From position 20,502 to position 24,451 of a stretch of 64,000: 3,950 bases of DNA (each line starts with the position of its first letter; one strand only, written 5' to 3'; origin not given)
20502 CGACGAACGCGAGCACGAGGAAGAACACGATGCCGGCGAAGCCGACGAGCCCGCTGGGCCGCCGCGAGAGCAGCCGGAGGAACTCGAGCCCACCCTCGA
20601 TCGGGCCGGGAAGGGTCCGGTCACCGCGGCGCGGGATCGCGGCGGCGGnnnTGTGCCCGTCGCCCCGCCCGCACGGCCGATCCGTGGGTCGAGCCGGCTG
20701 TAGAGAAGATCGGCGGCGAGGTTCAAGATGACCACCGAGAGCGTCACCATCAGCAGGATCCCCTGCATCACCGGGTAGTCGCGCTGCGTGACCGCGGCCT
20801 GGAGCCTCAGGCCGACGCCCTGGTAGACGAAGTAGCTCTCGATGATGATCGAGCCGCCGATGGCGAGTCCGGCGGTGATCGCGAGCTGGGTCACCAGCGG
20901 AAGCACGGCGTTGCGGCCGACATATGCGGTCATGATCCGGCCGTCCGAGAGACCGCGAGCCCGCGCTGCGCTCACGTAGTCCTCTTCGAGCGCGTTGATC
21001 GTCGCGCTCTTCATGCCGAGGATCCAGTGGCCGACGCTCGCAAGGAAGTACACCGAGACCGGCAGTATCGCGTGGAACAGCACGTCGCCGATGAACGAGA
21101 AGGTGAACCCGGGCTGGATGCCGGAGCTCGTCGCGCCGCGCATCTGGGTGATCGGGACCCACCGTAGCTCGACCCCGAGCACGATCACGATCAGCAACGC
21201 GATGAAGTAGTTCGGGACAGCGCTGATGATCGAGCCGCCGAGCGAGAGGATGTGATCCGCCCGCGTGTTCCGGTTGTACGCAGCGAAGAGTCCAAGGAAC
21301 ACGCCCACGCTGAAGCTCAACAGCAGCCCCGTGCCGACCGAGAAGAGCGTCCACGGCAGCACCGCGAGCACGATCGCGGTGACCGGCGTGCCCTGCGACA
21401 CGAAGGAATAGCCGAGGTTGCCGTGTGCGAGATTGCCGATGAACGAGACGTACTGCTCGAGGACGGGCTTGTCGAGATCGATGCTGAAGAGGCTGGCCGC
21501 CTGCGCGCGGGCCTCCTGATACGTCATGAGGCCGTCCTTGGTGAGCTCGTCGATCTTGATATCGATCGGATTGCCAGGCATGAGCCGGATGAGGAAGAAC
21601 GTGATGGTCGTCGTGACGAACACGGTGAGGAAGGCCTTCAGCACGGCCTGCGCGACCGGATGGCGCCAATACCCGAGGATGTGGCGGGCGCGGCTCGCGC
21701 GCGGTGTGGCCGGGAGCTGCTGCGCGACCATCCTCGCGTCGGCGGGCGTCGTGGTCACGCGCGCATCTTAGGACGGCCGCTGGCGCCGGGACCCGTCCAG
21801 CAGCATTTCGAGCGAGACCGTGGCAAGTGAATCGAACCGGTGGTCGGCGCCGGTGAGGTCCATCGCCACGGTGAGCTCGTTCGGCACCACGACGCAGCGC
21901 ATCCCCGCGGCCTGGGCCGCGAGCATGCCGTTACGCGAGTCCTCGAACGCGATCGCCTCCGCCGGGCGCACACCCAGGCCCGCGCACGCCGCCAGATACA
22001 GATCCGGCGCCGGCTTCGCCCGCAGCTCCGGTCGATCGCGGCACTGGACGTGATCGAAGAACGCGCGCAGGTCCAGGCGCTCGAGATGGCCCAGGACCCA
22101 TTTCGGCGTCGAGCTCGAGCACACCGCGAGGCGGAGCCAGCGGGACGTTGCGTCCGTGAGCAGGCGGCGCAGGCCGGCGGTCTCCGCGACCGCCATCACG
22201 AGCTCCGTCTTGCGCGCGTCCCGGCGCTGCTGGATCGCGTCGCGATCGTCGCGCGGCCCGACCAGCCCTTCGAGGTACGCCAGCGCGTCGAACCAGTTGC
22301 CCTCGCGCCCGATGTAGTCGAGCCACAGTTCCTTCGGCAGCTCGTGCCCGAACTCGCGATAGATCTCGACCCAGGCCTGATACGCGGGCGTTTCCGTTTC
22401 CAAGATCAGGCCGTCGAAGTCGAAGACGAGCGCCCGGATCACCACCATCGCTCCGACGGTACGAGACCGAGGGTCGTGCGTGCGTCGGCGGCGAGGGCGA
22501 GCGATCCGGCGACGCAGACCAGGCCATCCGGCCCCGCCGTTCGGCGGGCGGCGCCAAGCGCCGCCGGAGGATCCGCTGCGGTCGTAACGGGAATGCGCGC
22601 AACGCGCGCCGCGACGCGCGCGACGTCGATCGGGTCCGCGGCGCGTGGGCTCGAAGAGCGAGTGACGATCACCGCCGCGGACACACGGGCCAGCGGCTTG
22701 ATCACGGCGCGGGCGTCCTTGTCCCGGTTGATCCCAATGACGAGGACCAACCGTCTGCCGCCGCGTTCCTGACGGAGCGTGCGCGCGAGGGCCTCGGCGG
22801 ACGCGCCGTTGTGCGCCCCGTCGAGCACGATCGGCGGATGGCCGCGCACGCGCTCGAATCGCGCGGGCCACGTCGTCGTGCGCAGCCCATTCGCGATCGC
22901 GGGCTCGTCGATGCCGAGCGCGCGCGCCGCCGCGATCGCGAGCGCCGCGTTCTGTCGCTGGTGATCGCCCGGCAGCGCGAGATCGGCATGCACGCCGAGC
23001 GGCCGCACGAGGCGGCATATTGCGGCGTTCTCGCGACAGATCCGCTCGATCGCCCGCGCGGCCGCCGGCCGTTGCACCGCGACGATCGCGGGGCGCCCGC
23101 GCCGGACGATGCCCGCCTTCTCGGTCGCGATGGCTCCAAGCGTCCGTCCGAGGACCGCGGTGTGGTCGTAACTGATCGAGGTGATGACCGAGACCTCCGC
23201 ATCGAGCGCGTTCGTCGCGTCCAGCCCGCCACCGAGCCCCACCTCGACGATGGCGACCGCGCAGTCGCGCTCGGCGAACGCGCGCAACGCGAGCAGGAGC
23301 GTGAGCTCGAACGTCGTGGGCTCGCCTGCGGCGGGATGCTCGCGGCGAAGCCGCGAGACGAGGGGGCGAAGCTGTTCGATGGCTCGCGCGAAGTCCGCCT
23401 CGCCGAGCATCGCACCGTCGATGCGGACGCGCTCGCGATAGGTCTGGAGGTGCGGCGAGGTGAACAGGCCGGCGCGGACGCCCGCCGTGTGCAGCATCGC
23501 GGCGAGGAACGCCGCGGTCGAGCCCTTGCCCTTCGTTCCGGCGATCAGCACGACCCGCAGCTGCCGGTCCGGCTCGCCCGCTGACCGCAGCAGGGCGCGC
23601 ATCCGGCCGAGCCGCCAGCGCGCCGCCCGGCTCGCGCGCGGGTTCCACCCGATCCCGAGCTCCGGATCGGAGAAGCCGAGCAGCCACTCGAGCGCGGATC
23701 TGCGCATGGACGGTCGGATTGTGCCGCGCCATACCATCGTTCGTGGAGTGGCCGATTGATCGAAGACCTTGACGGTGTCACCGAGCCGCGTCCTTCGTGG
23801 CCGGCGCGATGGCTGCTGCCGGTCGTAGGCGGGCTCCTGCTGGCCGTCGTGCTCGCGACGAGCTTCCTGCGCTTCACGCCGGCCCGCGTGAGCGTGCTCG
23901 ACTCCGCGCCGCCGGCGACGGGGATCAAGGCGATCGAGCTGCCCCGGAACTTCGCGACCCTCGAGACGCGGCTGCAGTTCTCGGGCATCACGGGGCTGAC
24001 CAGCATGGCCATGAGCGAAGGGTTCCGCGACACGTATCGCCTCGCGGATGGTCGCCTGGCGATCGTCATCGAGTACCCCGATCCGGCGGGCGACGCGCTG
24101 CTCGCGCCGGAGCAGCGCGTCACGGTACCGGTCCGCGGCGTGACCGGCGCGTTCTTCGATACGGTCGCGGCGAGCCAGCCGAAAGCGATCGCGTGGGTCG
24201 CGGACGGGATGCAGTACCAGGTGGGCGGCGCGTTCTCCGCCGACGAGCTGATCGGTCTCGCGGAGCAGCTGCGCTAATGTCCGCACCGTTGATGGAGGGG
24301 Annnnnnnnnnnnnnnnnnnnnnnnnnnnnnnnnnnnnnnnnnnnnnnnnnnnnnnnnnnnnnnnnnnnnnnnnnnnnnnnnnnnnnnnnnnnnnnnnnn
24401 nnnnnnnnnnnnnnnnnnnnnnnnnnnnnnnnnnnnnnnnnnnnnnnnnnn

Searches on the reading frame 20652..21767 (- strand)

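Call 83: search_protein_families(library=pfam, proteins=[window:20652-21767:-], max_evalue=0.00001)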
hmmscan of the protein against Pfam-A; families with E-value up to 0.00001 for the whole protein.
window:20652-21767:- (372 aa): 1 family
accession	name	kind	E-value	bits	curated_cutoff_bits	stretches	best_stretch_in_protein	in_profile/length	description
PF00528.27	BPD_transp_1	-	6.2e-35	121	26.4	1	155-364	1-183/184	Binding-protein-dependent transport system inner membrane component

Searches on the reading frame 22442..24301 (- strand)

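Call 83: search_protein_families(library=pfam, proteins=[window:22442-24301:-], max_evalue=0.00001)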
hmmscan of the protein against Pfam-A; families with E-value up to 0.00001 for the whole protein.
window:22442-24301:- (620 aa): 2 families
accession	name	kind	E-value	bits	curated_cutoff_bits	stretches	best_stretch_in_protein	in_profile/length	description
PF02875.26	Mur_ligase_C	-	1e-17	65.6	28.4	1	481-600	2-126/127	Mur ligase, glutamate ligase domain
PF08245.18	Mur_ligase_M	-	1.6e-09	38.4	24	1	253-420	1-134/200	Mur ligase middle domain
